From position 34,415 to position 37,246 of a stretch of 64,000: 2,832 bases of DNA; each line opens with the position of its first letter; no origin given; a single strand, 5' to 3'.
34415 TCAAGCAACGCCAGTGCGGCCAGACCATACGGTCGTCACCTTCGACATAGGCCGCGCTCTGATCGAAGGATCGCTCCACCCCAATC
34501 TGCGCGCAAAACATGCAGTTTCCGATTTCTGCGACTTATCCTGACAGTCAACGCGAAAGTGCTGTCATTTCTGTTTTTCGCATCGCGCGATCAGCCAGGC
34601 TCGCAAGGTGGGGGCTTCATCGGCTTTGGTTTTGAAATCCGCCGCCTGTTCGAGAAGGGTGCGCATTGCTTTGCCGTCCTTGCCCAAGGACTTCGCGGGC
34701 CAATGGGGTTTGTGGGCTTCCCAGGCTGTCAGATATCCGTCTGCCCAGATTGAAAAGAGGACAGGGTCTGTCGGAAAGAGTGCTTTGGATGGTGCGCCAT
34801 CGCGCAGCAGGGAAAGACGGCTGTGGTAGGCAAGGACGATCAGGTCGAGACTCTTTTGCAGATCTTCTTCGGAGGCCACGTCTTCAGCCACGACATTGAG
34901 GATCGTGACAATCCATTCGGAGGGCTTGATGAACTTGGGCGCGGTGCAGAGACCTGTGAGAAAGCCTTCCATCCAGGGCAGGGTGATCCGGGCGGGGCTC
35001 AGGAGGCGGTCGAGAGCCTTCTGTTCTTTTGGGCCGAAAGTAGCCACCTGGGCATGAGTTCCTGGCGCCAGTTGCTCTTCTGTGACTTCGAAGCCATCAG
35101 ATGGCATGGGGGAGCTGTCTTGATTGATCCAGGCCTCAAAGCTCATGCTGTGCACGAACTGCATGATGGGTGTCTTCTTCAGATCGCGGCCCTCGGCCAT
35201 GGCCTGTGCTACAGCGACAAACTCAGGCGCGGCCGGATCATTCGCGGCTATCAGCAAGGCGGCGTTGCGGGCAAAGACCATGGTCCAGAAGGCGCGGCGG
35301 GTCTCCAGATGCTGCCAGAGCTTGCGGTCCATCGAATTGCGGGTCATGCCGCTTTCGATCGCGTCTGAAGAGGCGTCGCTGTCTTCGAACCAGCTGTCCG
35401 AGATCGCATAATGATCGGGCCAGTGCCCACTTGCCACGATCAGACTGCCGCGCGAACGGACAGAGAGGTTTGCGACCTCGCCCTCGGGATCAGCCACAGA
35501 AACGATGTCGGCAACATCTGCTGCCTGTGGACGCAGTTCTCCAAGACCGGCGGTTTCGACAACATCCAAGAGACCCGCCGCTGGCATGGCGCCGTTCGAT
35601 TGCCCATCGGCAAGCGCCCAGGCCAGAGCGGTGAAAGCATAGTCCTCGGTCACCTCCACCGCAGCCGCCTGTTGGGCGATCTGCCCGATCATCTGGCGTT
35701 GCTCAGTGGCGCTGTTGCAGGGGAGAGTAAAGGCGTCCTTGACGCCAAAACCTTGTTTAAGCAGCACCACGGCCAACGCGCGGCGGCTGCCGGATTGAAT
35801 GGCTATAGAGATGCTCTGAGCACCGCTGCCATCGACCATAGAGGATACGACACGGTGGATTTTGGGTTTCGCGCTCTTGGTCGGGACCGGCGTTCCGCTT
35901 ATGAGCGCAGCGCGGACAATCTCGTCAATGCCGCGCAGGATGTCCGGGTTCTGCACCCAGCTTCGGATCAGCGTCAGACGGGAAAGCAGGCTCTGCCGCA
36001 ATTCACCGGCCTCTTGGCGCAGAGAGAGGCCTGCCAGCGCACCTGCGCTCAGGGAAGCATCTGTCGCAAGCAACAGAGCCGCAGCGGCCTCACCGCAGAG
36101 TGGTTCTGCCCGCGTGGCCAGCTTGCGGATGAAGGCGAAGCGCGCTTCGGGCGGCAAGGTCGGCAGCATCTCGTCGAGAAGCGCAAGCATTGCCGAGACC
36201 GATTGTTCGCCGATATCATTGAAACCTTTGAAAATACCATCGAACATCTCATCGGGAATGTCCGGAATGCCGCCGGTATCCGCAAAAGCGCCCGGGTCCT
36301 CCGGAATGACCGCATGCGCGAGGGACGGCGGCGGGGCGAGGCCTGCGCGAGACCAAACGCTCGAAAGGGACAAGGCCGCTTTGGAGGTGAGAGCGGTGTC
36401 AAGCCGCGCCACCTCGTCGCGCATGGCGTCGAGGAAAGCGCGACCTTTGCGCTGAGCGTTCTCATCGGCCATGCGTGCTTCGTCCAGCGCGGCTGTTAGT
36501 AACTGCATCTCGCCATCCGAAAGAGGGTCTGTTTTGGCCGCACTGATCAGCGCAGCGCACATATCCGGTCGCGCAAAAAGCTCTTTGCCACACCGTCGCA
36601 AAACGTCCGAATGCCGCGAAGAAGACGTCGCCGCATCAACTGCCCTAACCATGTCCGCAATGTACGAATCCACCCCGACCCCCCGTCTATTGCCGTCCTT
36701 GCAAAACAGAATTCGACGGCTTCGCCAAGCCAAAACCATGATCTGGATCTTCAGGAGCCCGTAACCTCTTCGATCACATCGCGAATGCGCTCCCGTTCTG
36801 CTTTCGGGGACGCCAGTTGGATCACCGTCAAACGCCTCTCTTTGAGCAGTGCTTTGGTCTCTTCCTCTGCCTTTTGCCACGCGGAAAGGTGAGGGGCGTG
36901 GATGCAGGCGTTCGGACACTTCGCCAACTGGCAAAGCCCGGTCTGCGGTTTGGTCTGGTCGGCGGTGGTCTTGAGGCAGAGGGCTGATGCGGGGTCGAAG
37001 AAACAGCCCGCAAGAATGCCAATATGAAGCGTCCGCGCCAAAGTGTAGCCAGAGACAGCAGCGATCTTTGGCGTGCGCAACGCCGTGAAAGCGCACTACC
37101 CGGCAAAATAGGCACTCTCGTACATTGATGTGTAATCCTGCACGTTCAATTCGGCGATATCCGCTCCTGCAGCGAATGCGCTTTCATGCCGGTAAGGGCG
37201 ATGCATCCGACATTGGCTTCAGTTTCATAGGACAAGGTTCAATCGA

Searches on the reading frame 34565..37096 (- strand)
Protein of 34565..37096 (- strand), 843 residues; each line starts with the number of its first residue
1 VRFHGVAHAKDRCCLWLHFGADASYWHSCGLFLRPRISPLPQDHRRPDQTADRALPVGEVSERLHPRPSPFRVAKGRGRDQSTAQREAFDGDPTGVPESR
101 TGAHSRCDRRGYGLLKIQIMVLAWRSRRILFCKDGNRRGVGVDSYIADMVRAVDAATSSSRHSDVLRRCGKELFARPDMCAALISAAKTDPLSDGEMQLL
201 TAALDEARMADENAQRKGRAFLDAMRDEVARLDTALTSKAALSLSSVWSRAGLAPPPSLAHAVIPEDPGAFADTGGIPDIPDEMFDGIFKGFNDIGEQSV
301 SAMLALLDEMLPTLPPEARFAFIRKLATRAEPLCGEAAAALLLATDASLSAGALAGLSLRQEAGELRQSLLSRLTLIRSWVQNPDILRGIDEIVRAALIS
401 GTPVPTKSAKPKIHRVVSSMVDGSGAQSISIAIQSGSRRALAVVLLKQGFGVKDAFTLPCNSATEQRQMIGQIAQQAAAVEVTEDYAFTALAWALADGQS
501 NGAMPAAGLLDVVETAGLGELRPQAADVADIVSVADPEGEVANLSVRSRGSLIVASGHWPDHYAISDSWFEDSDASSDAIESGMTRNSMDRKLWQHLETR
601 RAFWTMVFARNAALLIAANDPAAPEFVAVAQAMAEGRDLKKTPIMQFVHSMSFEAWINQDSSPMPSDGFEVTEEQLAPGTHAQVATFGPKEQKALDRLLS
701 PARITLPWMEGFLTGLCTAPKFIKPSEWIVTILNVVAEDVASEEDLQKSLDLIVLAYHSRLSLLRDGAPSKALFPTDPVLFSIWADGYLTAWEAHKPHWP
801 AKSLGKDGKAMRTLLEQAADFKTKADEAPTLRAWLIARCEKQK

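Call 3: search_protein_families(library=pfam, proteins=[window:34565-37096:-], max_evalue=0.01)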
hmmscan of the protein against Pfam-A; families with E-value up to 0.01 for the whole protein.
window:34565-37096:- (843 aa): 1 family
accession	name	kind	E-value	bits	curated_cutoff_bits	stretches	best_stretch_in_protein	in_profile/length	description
PF03695.18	UPF0149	-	3e-10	41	25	1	700-826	8-152/181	Uncharacterised protein family (UPF0149)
